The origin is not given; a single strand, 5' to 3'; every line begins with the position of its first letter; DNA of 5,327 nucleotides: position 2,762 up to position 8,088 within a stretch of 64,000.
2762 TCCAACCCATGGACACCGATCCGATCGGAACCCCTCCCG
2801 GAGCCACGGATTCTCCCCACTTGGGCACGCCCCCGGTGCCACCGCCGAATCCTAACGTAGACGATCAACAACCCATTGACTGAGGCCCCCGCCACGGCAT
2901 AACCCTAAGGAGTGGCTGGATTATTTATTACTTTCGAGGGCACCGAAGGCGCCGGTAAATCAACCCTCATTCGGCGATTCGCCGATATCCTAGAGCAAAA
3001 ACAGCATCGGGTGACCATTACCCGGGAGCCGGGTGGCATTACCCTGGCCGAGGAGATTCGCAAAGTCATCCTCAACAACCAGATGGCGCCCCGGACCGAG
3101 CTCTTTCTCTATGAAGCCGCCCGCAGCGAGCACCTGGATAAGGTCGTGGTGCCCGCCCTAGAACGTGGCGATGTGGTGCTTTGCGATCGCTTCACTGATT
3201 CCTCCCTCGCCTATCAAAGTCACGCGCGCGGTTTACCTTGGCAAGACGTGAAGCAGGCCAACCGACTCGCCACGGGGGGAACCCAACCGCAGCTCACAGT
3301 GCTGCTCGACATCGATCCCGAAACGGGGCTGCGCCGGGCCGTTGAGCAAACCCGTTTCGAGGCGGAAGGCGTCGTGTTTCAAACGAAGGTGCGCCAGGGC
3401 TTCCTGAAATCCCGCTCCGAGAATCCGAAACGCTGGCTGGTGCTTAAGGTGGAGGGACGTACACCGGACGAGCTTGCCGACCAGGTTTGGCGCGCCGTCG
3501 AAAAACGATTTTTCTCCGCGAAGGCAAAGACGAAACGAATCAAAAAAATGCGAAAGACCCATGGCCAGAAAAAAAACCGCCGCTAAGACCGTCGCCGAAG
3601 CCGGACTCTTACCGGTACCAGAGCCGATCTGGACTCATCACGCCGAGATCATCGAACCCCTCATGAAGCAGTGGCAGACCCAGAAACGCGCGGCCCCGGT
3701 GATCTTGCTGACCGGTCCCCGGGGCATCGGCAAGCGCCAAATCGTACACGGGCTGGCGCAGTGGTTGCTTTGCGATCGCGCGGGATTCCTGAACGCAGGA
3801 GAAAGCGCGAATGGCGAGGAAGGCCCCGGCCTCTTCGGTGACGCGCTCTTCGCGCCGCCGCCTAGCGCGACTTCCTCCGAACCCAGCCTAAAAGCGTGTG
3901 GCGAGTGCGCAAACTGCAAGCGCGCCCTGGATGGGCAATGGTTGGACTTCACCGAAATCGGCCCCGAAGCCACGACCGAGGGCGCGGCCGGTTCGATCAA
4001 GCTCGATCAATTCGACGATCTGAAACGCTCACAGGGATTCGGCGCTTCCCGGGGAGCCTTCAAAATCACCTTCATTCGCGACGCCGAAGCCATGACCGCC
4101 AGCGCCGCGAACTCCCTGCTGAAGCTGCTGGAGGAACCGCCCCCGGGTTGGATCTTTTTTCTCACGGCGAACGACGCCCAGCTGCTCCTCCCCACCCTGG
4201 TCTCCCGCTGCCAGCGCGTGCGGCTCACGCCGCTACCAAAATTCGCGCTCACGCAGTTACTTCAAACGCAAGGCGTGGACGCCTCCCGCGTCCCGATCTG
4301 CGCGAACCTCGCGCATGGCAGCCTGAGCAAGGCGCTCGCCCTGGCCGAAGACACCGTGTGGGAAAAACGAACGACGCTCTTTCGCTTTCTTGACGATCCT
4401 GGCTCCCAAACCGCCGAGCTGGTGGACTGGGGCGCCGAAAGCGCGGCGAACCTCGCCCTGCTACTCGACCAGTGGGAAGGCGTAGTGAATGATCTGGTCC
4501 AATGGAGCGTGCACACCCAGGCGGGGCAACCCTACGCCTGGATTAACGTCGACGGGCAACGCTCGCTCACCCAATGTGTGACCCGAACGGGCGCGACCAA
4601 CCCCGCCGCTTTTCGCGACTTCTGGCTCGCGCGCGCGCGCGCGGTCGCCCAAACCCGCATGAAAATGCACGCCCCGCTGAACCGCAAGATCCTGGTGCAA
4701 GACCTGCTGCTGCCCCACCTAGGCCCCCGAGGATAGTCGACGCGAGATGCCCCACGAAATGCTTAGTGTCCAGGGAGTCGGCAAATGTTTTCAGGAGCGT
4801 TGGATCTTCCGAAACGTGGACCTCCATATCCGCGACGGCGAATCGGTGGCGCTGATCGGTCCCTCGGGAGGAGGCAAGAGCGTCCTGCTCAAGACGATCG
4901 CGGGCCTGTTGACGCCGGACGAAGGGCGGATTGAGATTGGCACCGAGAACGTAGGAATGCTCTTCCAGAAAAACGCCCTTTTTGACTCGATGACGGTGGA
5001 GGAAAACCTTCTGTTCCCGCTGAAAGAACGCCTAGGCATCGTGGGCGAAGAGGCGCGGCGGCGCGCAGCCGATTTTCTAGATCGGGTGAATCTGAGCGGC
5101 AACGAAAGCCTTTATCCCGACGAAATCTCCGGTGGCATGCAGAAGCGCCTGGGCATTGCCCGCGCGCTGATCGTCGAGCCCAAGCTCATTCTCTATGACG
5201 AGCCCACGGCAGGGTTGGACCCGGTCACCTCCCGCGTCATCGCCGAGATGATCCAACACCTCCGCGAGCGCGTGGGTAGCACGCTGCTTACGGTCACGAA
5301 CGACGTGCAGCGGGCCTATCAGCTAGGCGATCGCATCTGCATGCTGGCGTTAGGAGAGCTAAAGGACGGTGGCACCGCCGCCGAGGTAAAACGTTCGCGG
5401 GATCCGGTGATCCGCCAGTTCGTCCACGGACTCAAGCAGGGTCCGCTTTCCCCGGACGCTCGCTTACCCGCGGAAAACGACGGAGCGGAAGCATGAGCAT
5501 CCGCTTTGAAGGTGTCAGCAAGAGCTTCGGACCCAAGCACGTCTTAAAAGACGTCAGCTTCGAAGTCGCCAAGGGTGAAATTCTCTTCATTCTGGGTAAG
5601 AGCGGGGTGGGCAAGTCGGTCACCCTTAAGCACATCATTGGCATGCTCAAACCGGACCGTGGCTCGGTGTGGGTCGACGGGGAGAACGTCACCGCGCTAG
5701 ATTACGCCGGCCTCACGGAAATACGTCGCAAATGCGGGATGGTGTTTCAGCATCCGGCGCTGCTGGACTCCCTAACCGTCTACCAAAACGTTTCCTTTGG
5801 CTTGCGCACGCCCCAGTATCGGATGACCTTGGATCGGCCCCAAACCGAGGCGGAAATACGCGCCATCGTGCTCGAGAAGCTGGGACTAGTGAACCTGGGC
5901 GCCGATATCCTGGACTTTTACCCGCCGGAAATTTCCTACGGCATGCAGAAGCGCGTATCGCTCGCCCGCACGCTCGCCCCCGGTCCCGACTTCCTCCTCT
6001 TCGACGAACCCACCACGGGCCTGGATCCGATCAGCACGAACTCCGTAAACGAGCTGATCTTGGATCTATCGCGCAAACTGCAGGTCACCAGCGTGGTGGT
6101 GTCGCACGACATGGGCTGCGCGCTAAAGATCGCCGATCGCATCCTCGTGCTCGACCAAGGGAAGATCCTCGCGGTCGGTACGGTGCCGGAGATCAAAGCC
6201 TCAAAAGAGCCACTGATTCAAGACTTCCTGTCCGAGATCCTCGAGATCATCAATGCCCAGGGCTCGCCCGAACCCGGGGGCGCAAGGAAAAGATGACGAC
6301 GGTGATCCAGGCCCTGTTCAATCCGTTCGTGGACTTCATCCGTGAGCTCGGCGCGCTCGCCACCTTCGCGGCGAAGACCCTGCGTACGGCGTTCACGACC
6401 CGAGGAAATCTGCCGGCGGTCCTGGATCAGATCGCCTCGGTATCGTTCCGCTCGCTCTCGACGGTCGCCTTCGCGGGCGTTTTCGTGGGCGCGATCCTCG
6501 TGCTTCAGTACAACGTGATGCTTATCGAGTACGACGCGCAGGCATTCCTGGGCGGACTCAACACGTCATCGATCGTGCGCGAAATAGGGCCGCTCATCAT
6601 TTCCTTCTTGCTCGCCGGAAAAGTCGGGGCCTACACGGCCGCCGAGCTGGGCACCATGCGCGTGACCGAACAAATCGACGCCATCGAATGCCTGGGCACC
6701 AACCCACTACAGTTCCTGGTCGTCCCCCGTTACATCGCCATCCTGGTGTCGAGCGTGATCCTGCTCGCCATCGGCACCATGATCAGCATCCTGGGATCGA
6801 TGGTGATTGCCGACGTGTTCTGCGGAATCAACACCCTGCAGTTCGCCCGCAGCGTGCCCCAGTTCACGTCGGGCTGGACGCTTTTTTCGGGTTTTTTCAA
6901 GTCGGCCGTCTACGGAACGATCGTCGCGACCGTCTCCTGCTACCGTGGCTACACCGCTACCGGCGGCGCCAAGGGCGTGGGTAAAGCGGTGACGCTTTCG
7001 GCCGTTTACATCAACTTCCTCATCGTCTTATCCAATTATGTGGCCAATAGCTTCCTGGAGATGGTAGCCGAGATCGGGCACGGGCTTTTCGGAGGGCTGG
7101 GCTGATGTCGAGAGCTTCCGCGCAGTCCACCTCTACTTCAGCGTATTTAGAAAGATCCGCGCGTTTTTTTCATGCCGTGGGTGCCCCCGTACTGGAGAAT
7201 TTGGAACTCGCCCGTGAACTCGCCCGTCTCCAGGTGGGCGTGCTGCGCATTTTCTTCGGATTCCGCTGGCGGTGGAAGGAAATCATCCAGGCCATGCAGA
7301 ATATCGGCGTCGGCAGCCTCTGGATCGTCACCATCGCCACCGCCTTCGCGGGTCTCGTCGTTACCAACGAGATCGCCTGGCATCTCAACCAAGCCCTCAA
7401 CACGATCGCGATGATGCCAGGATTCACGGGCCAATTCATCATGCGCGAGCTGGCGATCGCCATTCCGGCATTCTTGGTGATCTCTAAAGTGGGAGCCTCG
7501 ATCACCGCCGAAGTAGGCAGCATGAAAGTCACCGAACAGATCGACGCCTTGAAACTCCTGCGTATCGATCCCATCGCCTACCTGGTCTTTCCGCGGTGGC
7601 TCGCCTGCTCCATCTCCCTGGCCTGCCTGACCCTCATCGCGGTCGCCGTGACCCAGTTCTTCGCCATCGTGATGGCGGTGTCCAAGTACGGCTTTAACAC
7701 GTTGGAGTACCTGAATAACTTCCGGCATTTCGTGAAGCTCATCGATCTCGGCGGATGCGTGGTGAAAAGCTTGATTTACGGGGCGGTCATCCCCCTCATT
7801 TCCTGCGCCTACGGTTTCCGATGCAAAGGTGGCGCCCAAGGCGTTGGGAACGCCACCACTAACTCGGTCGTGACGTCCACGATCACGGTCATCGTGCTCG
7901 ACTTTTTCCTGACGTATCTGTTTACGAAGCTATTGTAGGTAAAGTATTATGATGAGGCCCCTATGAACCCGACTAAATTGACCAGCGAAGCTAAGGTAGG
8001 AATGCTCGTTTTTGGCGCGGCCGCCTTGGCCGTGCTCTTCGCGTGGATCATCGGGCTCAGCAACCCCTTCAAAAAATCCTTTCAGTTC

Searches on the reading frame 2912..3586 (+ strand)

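Call 100: search_protein_families(library=pfam, proteins=[window:2912-3586:+], max_evalue=0.00001)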
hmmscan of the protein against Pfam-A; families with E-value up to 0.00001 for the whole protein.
window:2912-3586:+ (224 aa): 2 families
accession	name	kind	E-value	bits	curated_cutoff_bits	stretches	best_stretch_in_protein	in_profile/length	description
PF02223.23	Thymidylate_kin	-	1.4e-42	145.9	27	1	8-182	1-176/185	Thymidylate kinase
PF13521.12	AAA_28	-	1.3e-06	29.1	27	1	6-142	2-129/164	AAA domain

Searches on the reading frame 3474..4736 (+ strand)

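Call 100: search_protein_families(library=pfam, proteins=[window:3474-4736:+], max_evalue=0.00001)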
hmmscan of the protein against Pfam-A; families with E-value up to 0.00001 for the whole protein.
window:3474-4736:+ (420 aa): 1 family
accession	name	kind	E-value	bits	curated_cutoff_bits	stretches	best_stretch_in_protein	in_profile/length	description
PF13177.12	DNA_pol3_delta2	-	2e-33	116.1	27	1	138-254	50-160/161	DNA polymerase III, delta subunit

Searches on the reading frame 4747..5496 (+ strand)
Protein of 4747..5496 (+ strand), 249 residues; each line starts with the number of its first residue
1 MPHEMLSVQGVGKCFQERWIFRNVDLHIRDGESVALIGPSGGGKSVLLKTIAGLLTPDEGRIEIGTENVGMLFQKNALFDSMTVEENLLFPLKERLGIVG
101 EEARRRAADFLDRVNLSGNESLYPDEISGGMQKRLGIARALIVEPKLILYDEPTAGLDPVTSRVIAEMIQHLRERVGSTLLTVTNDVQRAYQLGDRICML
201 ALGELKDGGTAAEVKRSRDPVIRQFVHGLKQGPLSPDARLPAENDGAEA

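Call 100: search_protein_families(library=pfam, proteins=[window:4747-5496:+], max_evalue=0.00001)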
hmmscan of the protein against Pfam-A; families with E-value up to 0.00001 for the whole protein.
window:4747-5496:+ (249 aa): 2 families
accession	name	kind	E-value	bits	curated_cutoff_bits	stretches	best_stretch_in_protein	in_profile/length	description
PF00005.33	ABC_tran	-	1.9e-31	110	25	1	22-155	2-137/137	ABC transporter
PF13304.12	AAA_21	-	1.9e-06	28.6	27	0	111-174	222-288/304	AAA domain, putative AbiEii toxin, Type IV TA system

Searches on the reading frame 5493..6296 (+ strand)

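Call 100: search_protein_families(library=pfam, proteins=[window:5493-6296:+], max_evalue=0.00001)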
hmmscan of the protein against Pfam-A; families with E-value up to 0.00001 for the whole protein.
window:5493-6296:+ (267 aa): 1 family
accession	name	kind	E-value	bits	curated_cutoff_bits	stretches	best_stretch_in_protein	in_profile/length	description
PF00005.33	ABC_tran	-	2.9e-33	115.8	25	1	18-175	1-137/137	ABC transporter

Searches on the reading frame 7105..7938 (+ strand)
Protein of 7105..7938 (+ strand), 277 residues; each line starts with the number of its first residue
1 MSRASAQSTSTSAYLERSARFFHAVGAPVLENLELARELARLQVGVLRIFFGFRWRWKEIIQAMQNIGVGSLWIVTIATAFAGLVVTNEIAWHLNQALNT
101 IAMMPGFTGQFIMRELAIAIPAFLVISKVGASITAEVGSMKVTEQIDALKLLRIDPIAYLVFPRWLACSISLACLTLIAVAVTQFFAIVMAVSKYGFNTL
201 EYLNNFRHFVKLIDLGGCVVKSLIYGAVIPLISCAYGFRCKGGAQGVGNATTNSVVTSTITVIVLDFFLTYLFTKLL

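Call 100: search_protein_families(library=pfam, proteins=[window:7105-7938:+], max_evalue=0.00001)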
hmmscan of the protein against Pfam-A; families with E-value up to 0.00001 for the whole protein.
window:7105-7938:+ (277 aa): 1 family
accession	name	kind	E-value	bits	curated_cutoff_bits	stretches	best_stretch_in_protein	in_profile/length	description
PF02405.21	MlaE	-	9.5e-58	195.7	22.5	1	61-271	2-211/212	Permease MlaE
